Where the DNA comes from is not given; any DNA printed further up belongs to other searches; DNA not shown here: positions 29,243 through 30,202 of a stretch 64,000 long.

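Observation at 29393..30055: aIF-1A with a eukaryote-like poly-acidic C-terminal tail containing three DDDD-DLFG repeats and a DIDALF terminus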

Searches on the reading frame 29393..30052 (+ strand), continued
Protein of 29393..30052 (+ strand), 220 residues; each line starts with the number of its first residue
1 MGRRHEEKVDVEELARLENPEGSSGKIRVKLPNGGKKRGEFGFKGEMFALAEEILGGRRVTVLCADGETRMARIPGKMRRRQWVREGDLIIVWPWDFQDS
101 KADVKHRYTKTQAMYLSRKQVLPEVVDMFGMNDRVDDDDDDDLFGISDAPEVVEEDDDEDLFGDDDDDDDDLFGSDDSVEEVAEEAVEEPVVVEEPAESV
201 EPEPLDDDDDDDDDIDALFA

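Call 57: search_solved_structures(query=window:29393-30052:+, max_evalue=0.001, show_alignments=4)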
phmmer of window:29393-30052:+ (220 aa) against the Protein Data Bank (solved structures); distinct sequences matched with E-value up to 0.001: 19.
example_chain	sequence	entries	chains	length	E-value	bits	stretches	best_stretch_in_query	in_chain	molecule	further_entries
1jt8_A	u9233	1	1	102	1.5e-22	83.6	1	44-125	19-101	PROBABLE TRANSLATION INITIATION FACTOR 1A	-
3j80_i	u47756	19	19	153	1.9e-19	73.5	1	23-165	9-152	eIF1A | Eukaryotic translation initiation factor 1A | Eukaryotic translation initiation factor 4C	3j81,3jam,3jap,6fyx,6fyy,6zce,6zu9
4mno_A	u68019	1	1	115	2.6e-19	73.1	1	45-122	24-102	Translation initiation factor 1A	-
5jb3_6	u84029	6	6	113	3e-19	72.9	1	45-122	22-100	Translation initiation factor 1A | aIF1A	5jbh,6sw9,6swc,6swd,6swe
3wbk_C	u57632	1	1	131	4.4e-19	72.3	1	44-165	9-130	Eukaryotic translation initiation factor 1A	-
7zag_6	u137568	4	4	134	4.6e-19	72.3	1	45-122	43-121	Translation initiation factor 1A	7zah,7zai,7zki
2oqk_A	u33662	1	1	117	2.3e-17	66.7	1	22-126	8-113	Putative translation initiation factor eIF-1A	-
6gsn_i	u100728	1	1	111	1.2e-16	64.4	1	28-124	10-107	Eukaryotic translation initiation factor 1A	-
4uer_0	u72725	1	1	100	3.1e-16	63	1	35-125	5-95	EIF1A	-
6gsm_i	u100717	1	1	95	5.6e-16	62.2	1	41-124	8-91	Eukaryotic translation initiation factor 1A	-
4bts_A0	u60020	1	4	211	4e-14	56.1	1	19-191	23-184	TRANSLATION INITIATION FACTOR EIF-1A FAMILY PROTEIN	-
3zjy_C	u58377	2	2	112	5.6e-14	55.6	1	22-124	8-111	EUKARYOTIC TRANSLATION INITIATION FACTOR 1A, X-CHROMOSOMAL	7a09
6yal_j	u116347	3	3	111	5.9e-14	55.6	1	22-124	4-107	eukaryotic translation initiation factor 1A | Eukaryotic translation initiation factor 4C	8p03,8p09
9h6y_j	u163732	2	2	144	3.1e-13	53.2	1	22-171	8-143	Eukaryotic translation initiation factor 4C | Eukaryotic translation initiation factor 1A, X-chromosomal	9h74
1d7q_A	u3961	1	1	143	4.7e-13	52.6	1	22-170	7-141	TRANSLATION INITIATION FACTOR 1A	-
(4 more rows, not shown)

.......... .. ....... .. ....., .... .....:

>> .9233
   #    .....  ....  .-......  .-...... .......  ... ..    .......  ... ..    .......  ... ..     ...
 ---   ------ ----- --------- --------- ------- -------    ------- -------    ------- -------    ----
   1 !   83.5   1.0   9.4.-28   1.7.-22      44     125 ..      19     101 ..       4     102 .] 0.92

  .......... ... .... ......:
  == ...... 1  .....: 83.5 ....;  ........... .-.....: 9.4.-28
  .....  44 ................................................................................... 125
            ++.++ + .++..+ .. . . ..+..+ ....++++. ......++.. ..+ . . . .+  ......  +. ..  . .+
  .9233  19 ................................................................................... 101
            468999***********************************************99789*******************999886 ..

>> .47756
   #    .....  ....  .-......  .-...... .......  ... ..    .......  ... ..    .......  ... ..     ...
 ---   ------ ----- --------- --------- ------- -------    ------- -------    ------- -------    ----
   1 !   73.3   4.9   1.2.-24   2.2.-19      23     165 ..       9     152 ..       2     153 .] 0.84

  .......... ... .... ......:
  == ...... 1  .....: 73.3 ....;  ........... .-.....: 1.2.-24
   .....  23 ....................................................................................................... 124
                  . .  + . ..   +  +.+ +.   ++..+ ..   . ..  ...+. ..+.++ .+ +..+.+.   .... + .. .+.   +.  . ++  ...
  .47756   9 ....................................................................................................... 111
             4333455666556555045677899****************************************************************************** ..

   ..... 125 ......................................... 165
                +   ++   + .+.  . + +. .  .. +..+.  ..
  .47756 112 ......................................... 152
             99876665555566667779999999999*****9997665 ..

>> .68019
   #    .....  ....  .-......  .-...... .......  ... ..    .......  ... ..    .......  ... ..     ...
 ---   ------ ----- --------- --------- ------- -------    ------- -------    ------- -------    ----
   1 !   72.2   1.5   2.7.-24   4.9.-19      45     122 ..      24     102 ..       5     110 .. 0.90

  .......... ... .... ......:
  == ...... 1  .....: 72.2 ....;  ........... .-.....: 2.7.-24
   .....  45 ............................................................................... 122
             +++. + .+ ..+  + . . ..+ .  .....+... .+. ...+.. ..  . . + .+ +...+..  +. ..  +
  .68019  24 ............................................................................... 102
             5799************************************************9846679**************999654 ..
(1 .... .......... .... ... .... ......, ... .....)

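Call 58: find_encoding_contigs(protein=P0140, flank=5000, max_places=3)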
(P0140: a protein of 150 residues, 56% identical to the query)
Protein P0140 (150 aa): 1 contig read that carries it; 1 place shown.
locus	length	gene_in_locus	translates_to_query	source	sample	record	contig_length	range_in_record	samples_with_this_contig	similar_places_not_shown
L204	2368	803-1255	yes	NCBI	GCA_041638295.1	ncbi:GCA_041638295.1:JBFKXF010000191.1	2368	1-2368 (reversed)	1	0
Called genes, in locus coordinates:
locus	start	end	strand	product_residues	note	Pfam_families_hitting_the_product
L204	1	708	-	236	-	?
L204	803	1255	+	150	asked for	PF01176:eIF-1a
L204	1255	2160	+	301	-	PF01163:RIO1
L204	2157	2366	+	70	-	?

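Call 59: find_encoding_contigs(protein=P0139, flank=8000, max_places=3)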
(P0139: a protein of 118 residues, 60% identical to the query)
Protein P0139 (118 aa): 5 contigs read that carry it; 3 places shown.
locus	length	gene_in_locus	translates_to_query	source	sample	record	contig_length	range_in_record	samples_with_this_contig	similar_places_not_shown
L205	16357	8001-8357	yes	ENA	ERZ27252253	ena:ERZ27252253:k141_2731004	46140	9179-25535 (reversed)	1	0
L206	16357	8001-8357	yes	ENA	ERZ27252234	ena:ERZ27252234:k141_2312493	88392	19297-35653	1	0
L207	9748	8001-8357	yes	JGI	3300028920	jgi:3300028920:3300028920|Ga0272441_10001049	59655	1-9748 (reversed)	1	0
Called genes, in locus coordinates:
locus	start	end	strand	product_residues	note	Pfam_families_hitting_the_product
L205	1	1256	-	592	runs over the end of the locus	PF05935:Arylsulfotrans, PF14269:Arylsulfotran_2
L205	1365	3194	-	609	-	PF14269:Arylsulfotran_2, PF05935:Arylsulfotrans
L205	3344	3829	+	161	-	-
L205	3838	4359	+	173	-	PF09719:C_GCAxxG_C_C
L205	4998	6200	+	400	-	PF05935:Arylsulfotrans (faint), PF14269:Arylsulfotran_2 (faint)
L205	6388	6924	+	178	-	PF13404:HTH_AsnC-type (weak), PF13412:HTH_24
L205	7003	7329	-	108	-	PF00072:Response_reg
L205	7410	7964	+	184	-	PF01966:HD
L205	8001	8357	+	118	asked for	PF01176:eIF-1a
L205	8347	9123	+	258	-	PF01163:RIO1, PF03109:ABC1 (weak)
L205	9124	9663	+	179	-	PF00013:KH_1 (weak), PF21800:KH_KRR1_2nd (weak), PF22891:KH_PNO1_2nd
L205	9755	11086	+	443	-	PF00493:MCM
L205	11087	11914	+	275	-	PF02540:NAD_synthase, PF03054:tRNA_Me_trans (faint)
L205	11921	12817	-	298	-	PF01259:SAICAR_synt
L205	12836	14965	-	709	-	PF00133:tRNA-synt_1, PF01406:tRNA-synt_1e (faint), PF09334:tRNA-synt_1g, PF08264:Anticodon_1, PF19303:Anticodon_3, PF01588:tRNA_bind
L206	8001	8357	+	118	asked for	PF01176:eIF-1a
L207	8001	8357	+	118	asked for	PF01176:eIF-1a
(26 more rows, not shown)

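Call 63: find_homologous_proteins(query=P0126, max_evalue=1e-10)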
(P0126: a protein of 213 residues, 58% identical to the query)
Query P0126 (213 aa): 2984 proteins with E <= 1e-10 among 4382 candidates; the best 120 are listed.
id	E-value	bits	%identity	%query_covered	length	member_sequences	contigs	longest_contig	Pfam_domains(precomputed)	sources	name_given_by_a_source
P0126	5.6e-129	446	100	100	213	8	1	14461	PF01176.26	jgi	-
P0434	2.4e-102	359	81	100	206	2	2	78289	PF01176.26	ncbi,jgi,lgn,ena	jgi:translation initiation factor 1A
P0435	5.4e-97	342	77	100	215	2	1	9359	PF01176.26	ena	-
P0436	3.8e-86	306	89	66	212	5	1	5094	PF01176.26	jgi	jgi:translation initiation factor 1A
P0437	6.9e-86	305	70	100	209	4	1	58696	PF01176.26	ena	-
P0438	8.7e-85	302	69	100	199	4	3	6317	PF01176.26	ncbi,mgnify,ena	mgnify:CR=1 FL=1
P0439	1.1e-83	298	71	100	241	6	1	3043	PF01176.26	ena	-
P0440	1.1e-83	298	89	66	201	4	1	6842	PF01176.26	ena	-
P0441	7.9e-83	295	83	71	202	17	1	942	PF01176.26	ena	-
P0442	1.2e-82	295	71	100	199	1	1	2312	PF01176.26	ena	-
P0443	1.4e-82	295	87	66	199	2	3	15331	PF01176.26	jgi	-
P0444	1.6e-82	294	69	100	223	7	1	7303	PF01176.26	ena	-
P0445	1.7e-82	294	87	66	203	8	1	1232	PF01176.26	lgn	-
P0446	1.7e-82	294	70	100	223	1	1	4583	PF01176.26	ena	-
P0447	1.8e-82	294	69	100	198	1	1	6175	PF01176.26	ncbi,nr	ncbi:MAG: translation initiation factor eIF-1A [Candidatus Thalassarchaeum sp.]|nr:translation initi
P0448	2.3e-82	294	88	66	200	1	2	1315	PF01176.26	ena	-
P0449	2.9e-82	294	86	70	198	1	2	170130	PF01176.26,PF05887.17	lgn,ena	-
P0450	3.0e-82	293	90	64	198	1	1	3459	PF01176.26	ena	-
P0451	3.2e-82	293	68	100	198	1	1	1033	PF01176.26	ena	-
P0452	3.6e-82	293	86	68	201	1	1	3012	PF01176.26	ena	-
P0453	4.2e-82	293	87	66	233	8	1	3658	PF01176.26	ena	-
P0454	5.3e-82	293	72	100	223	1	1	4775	PF01176.26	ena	-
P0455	5.5e-82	293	68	100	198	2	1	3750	PF01176.26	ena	-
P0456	6.6e-82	292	76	82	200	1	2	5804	PF01176.26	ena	-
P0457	8.0e-82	292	90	64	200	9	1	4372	PF01176.26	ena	-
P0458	8.3e-82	292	87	66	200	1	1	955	PF01176.26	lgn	-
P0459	1.2e-81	292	88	66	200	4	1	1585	PF01176.26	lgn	-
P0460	1.6e-81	291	69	100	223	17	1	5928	PF01176.26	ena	-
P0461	1.8e-81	291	87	66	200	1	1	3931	PF01176.26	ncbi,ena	-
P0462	2.0e-81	291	86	68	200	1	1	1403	PF01176.26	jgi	-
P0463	2.1e-81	291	70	100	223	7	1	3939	PF01176.26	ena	-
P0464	2.6e-81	290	74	82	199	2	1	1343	PF01176.26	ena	-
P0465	2.8e-81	290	90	64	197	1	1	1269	PF01176.26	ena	-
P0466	2.9e-81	290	87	66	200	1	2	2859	PF01176.26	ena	-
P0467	2.9e-81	290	86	66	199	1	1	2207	PF01176.26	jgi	-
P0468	3.1e-81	290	90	64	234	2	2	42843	PF01176.26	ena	-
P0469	3.1e-81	290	87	66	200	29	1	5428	PF01176.26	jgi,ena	-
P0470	3.2e-81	290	89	63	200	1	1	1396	PF01176.26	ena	-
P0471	3.4e-81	290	87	66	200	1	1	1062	PF01176.26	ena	-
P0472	3.6e-81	290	87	66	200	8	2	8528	PF01176.26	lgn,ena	-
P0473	3.6e-81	290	87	66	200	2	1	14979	PF01176.26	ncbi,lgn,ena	-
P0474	3.8e-81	290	87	66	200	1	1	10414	PF01176.26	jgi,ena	-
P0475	4.2e-81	290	90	64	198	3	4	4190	PF01176.26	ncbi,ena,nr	ncbi:MAG: translation initiation factor eIF-1A [Candidatus Thalassarchaeaceae archaeon]|nr:translati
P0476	4.5e-81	290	82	72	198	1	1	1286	PF01176.26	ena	-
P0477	4.9e-81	290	67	100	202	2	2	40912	PF01176.26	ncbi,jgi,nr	ncbi:MAG: translation initiation factor eIF-1A [Candidatus Thalassarchaeaceae archaeon]|jgi:translat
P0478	5.0e-81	289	86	66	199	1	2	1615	PF01176.26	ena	-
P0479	5.7e-81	289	68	100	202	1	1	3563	PF01176.26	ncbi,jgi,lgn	jgi:translation initiation factor 1A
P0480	5.8e-81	289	87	66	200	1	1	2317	PF01176.26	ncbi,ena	-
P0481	6.1e-81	289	87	66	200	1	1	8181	PF01176.26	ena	-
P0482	6.1e-81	289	69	100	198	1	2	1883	PF01176.26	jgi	jgi:translation initiation factor 1A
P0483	6.1e-81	289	86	66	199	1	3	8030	PF01176.26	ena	-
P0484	6.8e-81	289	87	66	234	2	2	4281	PF01176.26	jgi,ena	-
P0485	8.0e-81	289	87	66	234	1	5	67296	PF01176.26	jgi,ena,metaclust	metaclust:\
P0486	1.1e-80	288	90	63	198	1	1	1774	PF01176.26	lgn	-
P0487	1.1e-80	288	86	66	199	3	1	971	PF01176.26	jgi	jgi:translation initiation factor 1A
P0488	1.1e-80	288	67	100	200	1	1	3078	PF01176.26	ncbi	-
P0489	1.2e-80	288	86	66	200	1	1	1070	PF01176.26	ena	-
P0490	1.3e-80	288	86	68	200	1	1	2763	PF01176.26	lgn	-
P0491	1.9e-80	288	85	68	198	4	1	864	PF01176.26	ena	-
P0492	2.0e-80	288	87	66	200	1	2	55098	PF01176.26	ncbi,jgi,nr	ncbi:MAG TPA: translation initiation factor eIF-1A [Candidatus Thalassarchaeaceae archaeon]|jgi:tran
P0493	2.3e-80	287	87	66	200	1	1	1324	PF01176.26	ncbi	-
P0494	3.5e-80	287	87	66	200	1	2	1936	PF01176.26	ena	-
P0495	3.7e-80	287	89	64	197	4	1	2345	PF01176.26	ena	-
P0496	3.8e-80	287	87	66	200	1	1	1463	PF01176.26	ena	-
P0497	4.0e-80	287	87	65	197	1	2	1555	PF01176.26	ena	-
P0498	5.2e-80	286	85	66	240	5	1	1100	PF01176.26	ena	-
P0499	5.2e-80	286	67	100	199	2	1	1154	PF01176.26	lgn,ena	-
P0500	5.7e-80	286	86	68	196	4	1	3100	PF01176.26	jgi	jgi:translation initiation factor 1A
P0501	6.5e-80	286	67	100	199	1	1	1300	PF01176.26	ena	-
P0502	7.0e-80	286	67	100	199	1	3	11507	PF01176.26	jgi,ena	-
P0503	8.5e-80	285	67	100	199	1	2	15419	PF01176.26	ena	-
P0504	8.9e-80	285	68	100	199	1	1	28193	PF01176.26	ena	-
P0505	9.4e-80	285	87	66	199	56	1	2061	PF01176.26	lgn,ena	-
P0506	1.0e-79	285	86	65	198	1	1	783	PF01176.26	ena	-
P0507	1.0e-79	285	89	66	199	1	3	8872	PF01176.26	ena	-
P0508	1.1e-79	285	85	67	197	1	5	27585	PF01176.26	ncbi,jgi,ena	-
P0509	1.3e-79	285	68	100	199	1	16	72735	PF01176.26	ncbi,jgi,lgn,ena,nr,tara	ncbi:MAG TPA: translation initiation factor eIF-1A [Candidatus Poseidoniales archaeon]|nr:MAG TPA: t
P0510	1.4e-79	285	69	100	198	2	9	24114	PF01176.26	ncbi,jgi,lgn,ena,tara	tara:strand:- start:288 stop:884 length:597 start_codon:yes stop_codon:yes gene_type:complete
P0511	1.4e-79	285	68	100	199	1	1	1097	PF01176.26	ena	-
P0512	1.6e-79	285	87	65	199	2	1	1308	PF01176.26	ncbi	-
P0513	1.7e-79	285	88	63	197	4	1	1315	PF01176.26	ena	-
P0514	1.7e-79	284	87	66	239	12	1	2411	PF01176.26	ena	-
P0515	1.8e-79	284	67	100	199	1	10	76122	PF01176.26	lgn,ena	-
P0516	1.9e-79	284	68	100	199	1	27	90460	PF01176.26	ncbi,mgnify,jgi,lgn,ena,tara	mgnify:FL=1|tara:strand:- start:1885 stop:2484 length:600 start_codon:yes stop_codon:yes gene_type:c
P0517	2.0e-79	284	84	66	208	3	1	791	PF01176.26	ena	-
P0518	2.0e-79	284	70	100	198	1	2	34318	PF01176.26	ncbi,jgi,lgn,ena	-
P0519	2.1e-79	284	85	66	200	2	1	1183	PF01176.26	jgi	-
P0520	2.5e-79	284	69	100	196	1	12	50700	PF01176.26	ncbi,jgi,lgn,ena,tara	tara:strand:+ start:5761 stop:6351 length:591 start_codon:yes stop_codon:yes gene_type:complete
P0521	2.7e-79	284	87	66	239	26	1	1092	PF01176.26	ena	-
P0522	3.0e-79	284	68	100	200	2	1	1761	PF01176.26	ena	-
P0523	3.1e-79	284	69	100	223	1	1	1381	PF01176.26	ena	-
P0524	3.6e-79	283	88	63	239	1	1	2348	PF01176.26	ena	-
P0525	3.7e-79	283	86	65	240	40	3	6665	PF01176.26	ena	-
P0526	3.9e-79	283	68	100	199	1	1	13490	PF01176.26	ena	-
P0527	4.1e-79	283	69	100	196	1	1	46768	PF01176.26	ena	-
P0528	5.0e-79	283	88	63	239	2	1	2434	PF01176.26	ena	-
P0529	5.3e-79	283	67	100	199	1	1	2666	PF01176.26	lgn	-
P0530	6.1e-79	283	89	64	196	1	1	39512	PF01176.26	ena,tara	tara:strand:+ start:72 stop:662 length:591 start_codon:yes stop_codon:yes gene_type:complete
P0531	6.8e-79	283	88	64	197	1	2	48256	PF01176.26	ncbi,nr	ncbi:MAG: translation initiation factor eIF-1A [Candidatus Thermoplasmatota archaeon]|nr:translation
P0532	7.0e-79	282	90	64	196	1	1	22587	PF01176.26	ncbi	-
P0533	7.9e-79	282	69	100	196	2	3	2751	PF01176.26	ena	-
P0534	8.4e-79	282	89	64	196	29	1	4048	PF01176.26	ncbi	-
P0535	1.1e-78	282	87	66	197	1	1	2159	PF01176.26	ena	-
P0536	1.3e-78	282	90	64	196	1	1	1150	PF01176.26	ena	-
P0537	1.3e-78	282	87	65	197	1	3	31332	PF01176.26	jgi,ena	-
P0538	1.5e-78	281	88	65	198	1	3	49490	PF01176.26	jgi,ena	jgi:translation initiation factor 1A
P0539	1.5e-78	281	87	65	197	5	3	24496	PF01176.26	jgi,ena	-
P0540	1.6e-78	281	87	67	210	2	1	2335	PF01176.26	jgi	-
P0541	1.8e-78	281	87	67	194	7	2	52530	PF01176.26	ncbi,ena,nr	ncbi:MAG: translation initiation factor eIF-1A [Candidatus Thalassarchaeaceae archaeon]|nr:translati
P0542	1.9e-78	281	87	66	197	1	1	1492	PF01176.26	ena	-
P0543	2.3e-78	281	87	66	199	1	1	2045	PF01176.26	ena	-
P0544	2.4e-78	281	89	64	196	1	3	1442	PF01176.26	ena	-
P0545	2.5e-78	281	87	66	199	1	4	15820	PF01176.26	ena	-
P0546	2.7e-78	281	90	64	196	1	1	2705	PF01176.26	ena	-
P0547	2.8e-78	281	87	66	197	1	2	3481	PF01176.26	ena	-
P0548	2.8e-78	281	90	64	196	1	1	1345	PF01176.26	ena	-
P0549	2.8e-78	281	89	64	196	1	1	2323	PF01176.26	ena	-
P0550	3.5e-78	280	89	64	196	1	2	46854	PF01176.26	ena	-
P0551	3.6e-78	280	68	100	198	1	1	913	PF01176.26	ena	-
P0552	3.6e-78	280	89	64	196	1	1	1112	PF01176.26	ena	-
